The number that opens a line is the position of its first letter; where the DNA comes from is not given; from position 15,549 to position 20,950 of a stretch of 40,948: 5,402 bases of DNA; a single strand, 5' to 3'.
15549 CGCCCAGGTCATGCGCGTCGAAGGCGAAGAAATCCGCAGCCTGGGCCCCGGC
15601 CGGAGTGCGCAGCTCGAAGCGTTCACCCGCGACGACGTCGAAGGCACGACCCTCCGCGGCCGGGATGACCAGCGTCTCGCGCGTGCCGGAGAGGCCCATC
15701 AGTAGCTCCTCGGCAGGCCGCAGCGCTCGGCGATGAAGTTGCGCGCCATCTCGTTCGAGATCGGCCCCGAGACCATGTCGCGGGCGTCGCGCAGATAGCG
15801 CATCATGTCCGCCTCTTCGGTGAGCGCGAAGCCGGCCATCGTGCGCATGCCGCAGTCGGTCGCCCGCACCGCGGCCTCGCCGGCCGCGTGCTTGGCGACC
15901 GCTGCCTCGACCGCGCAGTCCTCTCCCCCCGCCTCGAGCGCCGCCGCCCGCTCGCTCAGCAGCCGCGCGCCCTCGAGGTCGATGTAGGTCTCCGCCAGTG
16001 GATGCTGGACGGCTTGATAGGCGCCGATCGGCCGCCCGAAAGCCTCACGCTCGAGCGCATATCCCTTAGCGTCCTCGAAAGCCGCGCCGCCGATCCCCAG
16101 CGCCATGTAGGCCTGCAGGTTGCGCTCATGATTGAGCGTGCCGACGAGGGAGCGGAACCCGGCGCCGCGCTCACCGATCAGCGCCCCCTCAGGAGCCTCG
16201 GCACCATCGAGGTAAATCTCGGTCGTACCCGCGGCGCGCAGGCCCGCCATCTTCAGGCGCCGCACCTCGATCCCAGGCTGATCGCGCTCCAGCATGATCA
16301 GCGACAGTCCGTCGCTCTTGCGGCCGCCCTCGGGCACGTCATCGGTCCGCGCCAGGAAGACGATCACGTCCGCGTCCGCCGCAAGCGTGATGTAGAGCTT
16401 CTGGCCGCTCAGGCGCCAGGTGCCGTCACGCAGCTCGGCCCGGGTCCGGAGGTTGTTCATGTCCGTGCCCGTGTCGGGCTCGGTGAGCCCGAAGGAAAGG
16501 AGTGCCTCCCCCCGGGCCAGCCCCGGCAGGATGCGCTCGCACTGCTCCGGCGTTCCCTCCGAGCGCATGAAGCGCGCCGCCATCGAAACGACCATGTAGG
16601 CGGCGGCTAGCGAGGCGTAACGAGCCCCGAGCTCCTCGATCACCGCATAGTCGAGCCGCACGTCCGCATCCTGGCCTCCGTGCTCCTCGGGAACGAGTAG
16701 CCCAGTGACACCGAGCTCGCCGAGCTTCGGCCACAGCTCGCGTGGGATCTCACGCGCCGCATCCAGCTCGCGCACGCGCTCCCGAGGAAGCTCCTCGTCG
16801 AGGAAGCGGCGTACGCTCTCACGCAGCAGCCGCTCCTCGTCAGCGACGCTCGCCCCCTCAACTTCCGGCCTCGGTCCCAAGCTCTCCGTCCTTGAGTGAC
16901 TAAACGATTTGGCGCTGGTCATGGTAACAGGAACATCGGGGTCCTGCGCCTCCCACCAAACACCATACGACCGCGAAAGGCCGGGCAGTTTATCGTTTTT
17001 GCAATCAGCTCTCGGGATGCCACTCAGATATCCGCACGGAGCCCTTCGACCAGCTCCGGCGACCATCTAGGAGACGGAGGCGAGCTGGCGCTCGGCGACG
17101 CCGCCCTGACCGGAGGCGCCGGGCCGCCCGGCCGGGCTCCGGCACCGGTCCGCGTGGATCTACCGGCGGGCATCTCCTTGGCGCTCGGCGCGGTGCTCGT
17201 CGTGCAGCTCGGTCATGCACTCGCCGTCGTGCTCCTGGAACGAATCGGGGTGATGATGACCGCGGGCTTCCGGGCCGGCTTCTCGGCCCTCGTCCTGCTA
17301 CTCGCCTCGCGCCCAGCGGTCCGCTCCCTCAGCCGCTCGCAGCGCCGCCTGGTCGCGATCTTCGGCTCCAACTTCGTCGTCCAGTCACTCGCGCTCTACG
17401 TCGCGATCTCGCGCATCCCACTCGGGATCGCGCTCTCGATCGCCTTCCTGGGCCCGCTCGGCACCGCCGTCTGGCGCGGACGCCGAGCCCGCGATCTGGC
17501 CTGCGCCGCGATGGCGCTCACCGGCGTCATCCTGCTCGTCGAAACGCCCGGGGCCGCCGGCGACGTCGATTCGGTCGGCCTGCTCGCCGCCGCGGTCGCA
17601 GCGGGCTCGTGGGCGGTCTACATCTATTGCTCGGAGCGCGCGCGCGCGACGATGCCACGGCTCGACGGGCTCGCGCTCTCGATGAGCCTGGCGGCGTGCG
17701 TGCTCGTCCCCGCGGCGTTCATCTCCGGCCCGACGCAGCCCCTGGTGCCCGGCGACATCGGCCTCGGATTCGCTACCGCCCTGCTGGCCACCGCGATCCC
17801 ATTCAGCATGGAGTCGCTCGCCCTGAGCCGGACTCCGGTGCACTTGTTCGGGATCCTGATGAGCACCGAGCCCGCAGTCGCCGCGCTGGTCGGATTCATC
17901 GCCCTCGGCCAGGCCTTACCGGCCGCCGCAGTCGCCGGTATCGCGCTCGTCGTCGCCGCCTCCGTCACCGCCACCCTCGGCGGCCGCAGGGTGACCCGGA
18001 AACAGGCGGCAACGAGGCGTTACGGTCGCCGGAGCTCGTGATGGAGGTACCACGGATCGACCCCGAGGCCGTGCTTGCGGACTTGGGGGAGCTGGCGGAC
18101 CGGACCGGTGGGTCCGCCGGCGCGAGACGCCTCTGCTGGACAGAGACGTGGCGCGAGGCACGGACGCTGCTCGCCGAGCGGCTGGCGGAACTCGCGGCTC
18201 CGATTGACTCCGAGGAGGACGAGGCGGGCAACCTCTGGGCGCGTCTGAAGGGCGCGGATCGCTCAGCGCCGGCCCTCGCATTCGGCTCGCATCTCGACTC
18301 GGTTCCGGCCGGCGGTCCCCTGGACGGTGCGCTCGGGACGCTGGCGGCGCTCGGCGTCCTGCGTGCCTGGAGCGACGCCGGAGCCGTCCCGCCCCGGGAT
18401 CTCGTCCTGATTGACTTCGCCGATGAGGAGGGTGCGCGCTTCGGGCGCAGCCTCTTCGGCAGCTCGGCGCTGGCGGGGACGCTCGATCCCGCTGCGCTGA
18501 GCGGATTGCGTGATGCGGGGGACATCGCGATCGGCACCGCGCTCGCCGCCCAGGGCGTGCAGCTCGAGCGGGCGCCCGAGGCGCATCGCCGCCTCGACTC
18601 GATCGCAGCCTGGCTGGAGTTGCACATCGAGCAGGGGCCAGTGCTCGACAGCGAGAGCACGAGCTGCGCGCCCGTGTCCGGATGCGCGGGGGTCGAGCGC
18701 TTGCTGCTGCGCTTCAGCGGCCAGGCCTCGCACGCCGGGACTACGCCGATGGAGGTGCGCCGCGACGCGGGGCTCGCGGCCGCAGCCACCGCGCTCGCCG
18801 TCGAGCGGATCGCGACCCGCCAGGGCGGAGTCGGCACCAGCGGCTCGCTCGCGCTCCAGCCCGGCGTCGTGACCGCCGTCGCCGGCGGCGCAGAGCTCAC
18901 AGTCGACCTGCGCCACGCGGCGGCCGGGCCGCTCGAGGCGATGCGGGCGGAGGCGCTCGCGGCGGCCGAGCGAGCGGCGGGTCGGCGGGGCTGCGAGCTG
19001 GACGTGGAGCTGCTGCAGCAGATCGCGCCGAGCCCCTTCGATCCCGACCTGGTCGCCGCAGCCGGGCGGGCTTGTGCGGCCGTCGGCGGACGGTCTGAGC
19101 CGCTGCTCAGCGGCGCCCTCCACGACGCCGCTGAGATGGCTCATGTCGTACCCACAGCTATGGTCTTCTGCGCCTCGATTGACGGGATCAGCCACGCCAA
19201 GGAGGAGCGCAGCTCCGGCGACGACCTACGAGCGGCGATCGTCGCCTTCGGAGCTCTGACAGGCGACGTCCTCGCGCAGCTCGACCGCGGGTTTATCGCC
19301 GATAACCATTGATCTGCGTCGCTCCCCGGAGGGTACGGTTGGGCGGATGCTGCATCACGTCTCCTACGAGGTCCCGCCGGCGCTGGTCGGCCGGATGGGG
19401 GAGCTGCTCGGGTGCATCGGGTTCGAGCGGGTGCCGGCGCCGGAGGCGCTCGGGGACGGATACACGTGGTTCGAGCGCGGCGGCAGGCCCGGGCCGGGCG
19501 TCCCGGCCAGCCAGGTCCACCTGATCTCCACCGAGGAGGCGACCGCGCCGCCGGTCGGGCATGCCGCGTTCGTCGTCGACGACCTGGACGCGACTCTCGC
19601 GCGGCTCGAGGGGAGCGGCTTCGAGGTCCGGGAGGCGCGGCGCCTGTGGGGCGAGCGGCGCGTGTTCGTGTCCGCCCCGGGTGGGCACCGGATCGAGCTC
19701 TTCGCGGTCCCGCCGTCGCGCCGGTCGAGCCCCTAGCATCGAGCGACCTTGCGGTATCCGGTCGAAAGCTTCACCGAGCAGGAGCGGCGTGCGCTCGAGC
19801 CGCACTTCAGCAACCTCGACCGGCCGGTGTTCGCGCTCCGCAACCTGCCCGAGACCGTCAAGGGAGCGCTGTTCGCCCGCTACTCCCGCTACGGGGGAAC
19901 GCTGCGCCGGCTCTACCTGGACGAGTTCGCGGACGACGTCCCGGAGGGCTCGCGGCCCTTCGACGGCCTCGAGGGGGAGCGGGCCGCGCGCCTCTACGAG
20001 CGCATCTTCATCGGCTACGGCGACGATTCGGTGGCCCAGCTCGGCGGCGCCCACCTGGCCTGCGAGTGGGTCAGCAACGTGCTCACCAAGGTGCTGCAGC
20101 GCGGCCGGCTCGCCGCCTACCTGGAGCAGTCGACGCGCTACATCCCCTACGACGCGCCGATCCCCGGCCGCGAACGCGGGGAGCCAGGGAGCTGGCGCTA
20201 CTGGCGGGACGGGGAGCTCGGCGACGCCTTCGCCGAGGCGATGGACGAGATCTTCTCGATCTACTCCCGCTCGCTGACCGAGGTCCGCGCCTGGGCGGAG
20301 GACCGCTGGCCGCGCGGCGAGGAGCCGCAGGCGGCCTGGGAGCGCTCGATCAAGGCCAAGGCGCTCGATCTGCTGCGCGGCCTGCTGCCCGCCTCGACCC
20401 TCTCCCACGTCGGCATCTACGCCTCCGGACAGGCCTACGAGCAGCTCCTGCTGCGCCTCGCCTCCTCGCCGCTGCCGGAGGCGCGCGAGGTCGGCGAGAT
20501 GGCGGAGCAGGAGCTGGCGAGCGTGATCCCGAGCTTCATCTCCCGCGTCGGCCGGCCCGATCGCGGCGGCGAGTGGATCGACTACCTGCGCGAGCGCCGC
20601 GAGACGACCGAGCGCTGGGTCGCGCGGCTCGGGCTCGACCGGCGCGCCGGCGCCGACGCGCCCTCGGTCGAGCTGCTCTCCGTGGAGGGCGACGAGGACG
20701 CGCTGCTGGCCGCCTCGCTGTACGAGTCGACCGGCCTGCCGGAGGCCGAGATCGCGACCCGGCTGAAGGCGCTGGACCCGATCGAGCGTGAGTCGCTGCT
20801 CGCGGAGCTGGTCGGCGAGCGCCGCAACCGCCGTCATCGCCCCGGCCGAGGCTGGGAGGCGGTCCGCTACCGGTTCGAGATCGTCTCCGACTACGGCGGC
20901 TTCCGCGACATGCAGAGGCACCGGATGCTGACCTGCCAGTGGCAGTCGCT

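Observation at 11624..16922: igr-like ACAD / MaoC pair / Cys-less thiolase-fold + DUF35 cassette in one operon with a ureohydrolase and a DUF1989 protein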

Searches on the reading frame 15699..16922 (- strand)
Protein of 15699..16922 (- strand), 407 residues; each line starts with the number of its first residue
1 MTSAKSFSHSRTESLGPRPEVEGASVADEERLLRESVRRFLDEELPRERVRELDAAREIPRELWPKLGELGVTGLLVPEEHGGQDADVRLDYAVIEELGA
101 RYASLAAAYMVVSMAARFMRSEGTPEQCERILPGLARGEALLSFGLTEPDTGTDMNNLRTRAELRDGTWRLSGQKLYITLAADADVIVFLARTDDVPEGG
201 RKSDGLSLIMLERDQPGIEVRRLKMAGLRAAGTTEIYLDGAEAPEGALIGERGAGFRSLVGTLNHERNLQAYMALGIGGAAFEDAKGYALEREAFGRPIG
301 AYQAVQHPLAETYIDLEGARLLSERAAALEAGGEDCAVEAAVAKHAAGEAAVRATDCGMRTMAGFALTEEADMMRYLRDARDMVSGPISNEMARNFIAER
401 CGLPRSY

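Call 6: search_protein_families(library=pfam, proteins=[window:15699-16922:-], max_evalue=0.01)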
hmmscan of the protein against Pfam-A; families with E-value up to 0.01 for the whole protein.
window:15699-16922:- (407 aa): 4 families
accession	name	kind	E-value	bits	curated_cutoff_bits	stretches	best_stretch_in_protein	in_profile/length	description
PF00441.29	Acyl-CoA_dh_1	-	2.9e-27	96.1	22.4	1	253-400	1-148/150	Acyl-CoA dehydrogenase, C-terminal domain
PF02771.21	Acyl-CoA_dh_N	-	5e-27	95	22.9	1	28-139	2-113/113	Acyl-CoA dehydrogenase, N-terminal domain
PF02770.24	Acyl-CoA_dh_M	-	1.1e-20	74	33.3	1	143-239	1-95/97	Acyl-CoA dehydrogenase, middle domain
PF08028.16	Acyl-CoA_dh_2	-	5.9e-09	36.8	22.7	1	270-381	3-124/134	Acyl-CoA dehydrogenase, C-terminal domain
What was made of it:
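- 15699..16922 (-): ACAD1, an acyl-CoA dehydrogenase. The true start may be TTG 16880. It lacks the canonical C-terminal catalytic Glu (VSGP) and has an invariant Glu at the isovaleryl/long-chain-ACAD position (LNHER). Pfam, call 6.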

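Call 7: search_protein_families(library=ncbifam, proteins=[window:15699-16922:-], max_evalue=0.01)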
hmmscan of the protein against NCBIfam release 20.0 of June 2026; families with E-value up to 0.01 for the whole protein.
window:15699-16922:- (407 aa): 23 families
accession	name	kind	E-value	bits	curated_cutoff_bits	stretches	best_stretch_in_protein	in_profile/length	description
NF042972.1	AcrlCoAredClosAcrC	equivalog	5.4e-61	206.3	640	1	26-381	5-356/378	acryloyl-CoA reductase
NF008997.0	PRK12341.1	equivalog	3.4e-60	204.1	537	1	25-387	4-362/382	acyl-CoA dehydrogenase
NF045552.1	GlutCoADH_Des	equivalog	1.3e-57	195.8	470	1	26-385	5-363/387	glutaryl-CoA dehydrogenase Acd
NF045652.1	ProlPCPDhRedW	equivalog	3.6e-56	190.6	650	1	31-403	5-375/376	L-prolyl-[peptidyl-carrier protein] dehydrogenase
NF002885.1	PRK03354.1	equivalog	1.5e-55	188.8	540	1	26-392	5-364/378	crotonobetainyl-CoA dehydrogenase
NF043006.1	CyhCrbnylCoADH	equivalog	2.8e-48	164.8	650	1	27-384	5-358/380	cyclohexane-1-carbonyl-CoA dehydrogenase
TIGR03207.1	cyc_hxne_CoA_dh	equivalog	9.6e-48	162.8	575.35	1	28-386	3-356/372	cyclohexanecarboxyl-CoA dehydrogenase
NF042439.1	SulpropCoADesulf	equivalog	1.2e-44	152.6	600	1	43-400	9-369/379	3-sulfinopropanoyl-CoA desulfinase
NF053553.1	prodigi_MBC_PigA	equivalog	3e-43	148.4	500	1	27-403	6-381/381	prodigiosin MBC biosynthesis dehydrogenase PigA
NF058590.1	AcCoDHFadEBacil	equivalog_domain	1.6e-36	126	600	1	26-364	21-373/586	acyl-CoA dehydrogenase FadE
TIGR03204.1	pimC_large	equivalog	3.8e-29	101.8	623.85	1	26-365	4-342/395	pimeloyl-CoA dehydrogenase large subunit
NF052270.1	Staph_DH_FadE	equivalog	3.4e-28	98.5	600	1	36-385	31-377/400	acyl-CoA dehydrogenase FadE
NF049984.1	Rv1679_FadE16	equivalog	6e-28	98.1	600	1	46-382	12-346/371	Rv1679 family acyl-CoA dehydrogenase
NF007000.1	PRK09463.1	subfamily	1.5e-25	89.7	600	1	54-368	66-399/726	acyl-CoA dehydrogenase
NF009586.0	PRK13026.1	subfamily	1.3e-24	86.5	608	1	54-369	104-435/777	acyl-CoA dehydrogenase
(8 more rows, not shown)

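Call 33: search_solved_structures(query=window:15699-16922:-, show_alignments=1, max_evalue=1e-30)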
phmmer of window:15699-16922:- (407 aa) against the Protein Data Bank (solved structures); distinct sequences matched with E-value up to 1e-30: 58.
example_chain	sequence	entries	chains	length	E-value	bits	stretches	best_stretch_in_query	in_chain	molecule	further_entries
1ws9_A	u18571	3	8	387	2.9e-62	214.5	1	29-400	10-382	acyl-CoA dehydrogenase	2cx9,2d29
4n5f_A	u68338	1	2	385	1.1e-58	202.6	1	27-398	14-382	Putative acyl-CoA dehydrogenase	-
4m9a_A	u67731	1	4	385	2.7e-56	194.8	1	28-398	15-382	Acyl-CoA dehydrogenase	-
5lnx_A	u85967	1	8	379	1.4e-55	192.4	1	26-397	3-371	Acyl-CoA dehydrogenase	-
4iv6_A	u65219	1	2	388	1e-52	183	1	26-400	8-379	Acyl-CoA dehydrogenase FadE3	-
3mpi_A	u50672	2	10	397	1.4e-52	182.5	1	27-382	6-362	Glutaryl-CoA dehydrogenase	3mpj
3pfd_A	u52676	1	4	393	2.2e-50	175.4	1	19-383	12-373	Acyl-CoA dehydrogenase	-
9w60_A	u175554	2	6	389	3.3e-50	174.8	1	27-381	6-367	Butyryl CoA dehydrogenase apo protein | Butyryl CoA Dehydrogenase with FAD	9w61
2pg0_A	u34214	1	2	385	5.7e-49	170.7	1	27-401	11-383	Acyl-CoA dehydrogenase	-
4l1f_A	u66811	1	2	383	3.7e-47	164.7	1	27-383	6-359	Acyl-CoA dehydrogenase domain protein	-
1buc_A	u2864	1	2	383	1.3e-46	163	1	50-382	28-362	BUTYRYL-COA DEHYDROGENASE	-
1ukw_A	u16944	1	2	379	1.5e-46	162.8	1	25-398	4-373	acyl-CoA dehydrogenase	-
5ol2_C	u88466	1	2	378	2.1e-46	162.3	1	31-383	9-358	Acyl-CoA dehydrogenase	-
4kto_A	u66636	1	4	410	1.2e-45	159.7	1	27-398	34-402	isovaleryl-CoA dehydrogenase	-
4o5m_A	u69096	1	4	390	2.9e-45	158.5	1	27-398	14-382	Isovaleryl-CoA dehydrogenase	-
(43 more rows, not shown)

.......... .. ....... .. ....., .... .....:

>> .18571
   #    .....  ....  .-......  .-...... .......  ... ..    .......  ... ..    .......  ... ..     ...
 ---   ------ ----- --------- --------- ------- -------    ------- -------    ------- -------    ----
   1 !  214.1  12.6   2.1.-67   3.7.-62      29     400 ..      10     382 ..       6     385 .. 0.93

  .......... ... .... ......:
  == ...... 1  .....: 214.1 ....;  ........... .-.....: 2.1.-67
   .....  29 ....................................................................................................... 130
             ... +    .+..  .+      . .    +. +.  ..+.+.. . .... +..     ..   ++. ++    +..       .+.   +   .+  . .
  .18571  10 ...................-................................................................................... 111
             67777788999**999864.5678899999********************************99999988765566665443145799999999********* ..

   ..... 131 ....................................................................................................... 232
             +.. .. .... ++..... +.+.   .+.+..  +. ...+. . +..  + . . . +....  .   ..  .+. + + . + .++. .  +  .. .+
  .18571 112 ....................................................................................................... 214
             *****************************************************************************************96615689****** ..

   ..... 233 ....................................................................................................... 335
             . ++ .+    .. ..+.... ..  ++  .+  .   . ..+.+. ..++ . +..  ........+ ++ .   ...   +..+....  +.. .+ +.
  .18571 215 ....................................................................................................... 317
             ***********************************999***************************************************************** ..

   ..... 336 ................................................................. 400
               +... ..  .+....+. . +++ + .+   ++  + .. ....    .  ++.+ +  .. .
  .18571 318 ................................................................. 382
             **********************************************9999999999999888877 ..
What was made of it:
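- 15699..16922 (-): PDB alignment, call 33.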

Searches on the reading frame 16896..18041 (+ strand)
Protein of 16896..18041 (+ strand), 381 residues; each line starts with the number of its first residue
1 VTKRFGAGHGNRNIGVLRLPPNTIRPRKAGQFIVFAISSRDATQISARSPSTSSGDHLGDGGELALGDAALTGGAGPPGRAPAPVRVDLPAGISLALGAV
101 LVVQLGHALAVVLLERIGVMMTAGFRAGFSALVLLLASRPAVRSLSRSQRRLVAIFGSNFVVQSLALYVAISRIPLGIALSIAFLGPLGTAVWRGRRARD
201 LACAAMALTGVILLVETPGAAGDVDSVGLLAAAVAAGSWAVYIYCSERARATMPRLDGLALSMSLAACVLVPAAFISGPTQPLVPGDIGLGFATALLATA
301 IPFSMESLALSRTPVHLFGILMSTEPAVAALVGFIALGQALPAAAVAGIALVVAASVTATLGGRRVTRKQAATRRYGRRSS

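Call 8: search_protein_families(library=pfam, proteins=[window:16896-18041:+], max_evalue=0.001)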
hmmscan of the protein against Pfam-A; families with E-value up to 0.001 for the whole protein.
window:16896-18041:+ (381 aa): 1 family
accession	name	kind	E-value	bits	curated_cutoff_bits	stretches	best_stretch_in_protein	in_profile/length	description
PF00892.27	EamA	-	1.6e-16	61.2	28.2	1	228-357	3-131/135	EamA-like transporter family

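Call 36: search_protein_families(library=ncbifam, proteins=[window:16896-18041:+], max_evalue=0.00001)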
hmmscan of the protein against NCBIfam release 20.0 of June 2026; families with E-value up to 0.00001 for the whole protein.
window:16896-18041:+ (381 aa): 2 families
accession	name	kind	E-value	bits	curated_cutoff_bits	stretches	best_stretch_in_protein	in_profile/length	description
NF007823.0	PRK10532.1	equivalog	4e-37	127.9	354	1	93-368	14-288/295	threonine/homoserine exporter RhtA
TIGR00950.1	2A78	equivalog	1.7e-16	60.4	230.2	1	120-357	18-264/264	carboxylate/amino acid/amine transporter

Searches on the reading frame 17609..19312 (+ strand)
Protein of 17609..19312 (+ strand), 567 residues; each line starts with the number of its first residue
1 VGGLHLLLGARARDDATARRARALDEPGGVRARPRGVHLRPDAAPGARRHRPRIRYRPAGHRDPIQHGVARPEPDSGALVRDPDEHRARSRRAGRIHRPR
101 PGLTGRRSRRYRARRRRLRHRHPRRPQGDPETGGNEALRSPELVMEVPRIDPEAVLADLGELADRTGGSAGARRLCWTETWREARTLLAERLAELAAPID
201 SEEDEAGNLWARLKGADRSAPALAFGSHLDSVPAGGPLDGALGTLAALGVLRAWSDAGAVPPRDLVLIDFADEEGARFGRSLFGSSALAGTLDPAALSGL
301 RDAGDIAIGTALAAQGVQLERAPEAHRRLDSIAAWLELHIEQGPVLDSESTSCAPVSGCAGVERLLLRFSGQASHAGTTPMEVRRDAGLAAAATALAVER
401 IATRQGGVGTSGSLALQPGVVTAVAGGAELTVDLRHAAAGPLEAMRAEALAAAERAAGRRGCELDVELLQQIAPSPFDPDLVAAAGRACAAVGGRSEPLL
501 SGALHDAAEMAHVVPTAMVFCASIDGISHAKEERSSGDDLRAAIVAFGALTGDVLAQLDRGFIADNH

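Call 8: search_protein_families(library=pfam, proteins=[window:17609-19312:+], max_evalue=0.001)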
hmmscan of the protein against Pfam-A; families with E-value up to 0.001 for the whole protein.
window:17609-19312:+ (567 aa): 2 families
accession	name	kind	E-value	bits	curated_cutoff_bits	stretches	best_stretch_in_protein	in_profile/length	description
PF01546.33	Peptidase_M20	-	1.2e-20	74.7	24.6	1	224-548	1-201/206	Peptidase family M20/M25/M40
PF04389.22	Peptidase_M28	-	2.2e-08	34.5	21.3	1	208-289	1-77/193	Peptidase family M28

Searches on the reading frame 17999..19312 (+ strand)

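Call 36: search_protein_families(library=ncbifam, proteins=[window:17999-19312:+], max_evalue=0.00001)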
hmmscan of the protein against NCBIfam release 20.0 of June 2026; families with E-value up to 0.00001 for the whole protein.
window:17999-19312:+ (437 aa): 19 families
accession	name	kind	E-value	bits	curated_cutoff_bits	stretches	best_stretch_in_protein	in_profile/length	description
NF006771.0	PRK09290.1-5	subfamily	3.7e-100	335.3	399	1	23-414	7-399/413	allantoate amidohydrolase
TIGR01879.1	hydantase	subfamily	2.4e-94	316.5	204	1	38-411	17-388/401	hydantoinase/carbamoylase family amidase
NF058540.1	Ncarbamyl_ErtE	equivalog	2e-91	306.6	520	1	17-414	5-404/418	N-carbamyl-l-glutamate amidohydrolase ErtE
NF006775.0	PRK09290.2-5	equivalog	2.5e-91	306.4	479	1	40-416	30-405/419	allantoate amidohydrolase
NF006769.0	PRK09290.1-3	subfamily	6.1e-86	288.7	452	1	18-413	8-400/417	allantoate amidohydrolase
NF009529.0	PRK12893.1-2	equivalog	1.7e-75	254.4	508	1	17-415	4-398/411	Zn-dependent hydrolase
NF006770.0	PRK09290.1-4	equivalog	4.6e-72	243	372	1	35-418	17-394/403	allantoate amidohydrolase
NF006768.0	PRK09290.1-1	equivalog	9.5e-72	242.1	532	1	33-415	21-398/411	allantoate deiminase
NF006773.0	PRK09290.2-2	equivalog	1.1e-71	241.9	584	1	67-419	58-411/419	allantoate amidohydrolase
NF009527.0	PRK12891.1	subfamily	2.9e-71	240.7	461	1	17-413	5-409/426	Zn-dependent hydrolase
NF009530.0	PRK12893.1-4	subfamily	3e-68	230.8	551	1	37-411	23-394/423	Zn-dependent hydrolase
NF009531.0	PRK12893.1-5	equivalog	1.2e-67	228.2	486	1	17-414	4-402/421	Zn-dependent hydrolase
NF006772.0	PRK09290.2-1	subfamily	8.7e-64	215.9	424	1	37-416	29-407/430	allantoate amidohydrolase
TIGR03176.1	AllC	equivalog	4.3e-62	210.1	597.75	1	39-414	20-392/406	allantoate deiminase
NF009528.0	PRK12893.1-1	subfamily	3.6e-60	204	570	1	20-420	13-411/420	Zn-dependent hydrolase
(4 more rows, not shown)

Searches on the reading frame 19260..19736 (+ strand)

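Call 8: search_protein_families(library=pfam, proteins=[window:19260-19736:+], max_evalue=0.001)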
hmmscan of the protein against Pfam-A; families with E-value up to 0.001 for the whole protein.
window:19260-19736:+ (158 aa): 2 families
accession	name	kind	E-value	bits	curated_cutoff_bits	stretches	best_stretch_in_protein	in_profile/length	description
PF00903.31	Glyoxalase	-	5.1e-07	30.5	20.6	1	93-147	61-121/121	Glyoxalase/Bleomycin resistance protein/Dioxygenase superfamily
PF13669.12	Glyoxalase_4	-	0.00041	21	27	0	42-125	13-95/109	Glyoxalase/Bleomycin resistance protein/Dioxygenase superfamily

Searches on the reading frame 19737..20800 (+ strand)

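Call 66: search_protein_families(library=pfam, proteins=[window:19737-20800:+], max_evalue=0.01)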
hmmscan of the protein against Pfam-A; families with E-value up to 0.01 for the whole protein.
window:19737-20800:+ (354 aa): 1 family
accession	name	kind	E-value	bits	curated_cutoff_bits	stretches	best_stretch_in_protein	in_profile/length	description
PF02511.20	Thy1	-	4.8e-13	49.8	24.8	1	79-265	34-190/191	Thymidylate synthase complementing protein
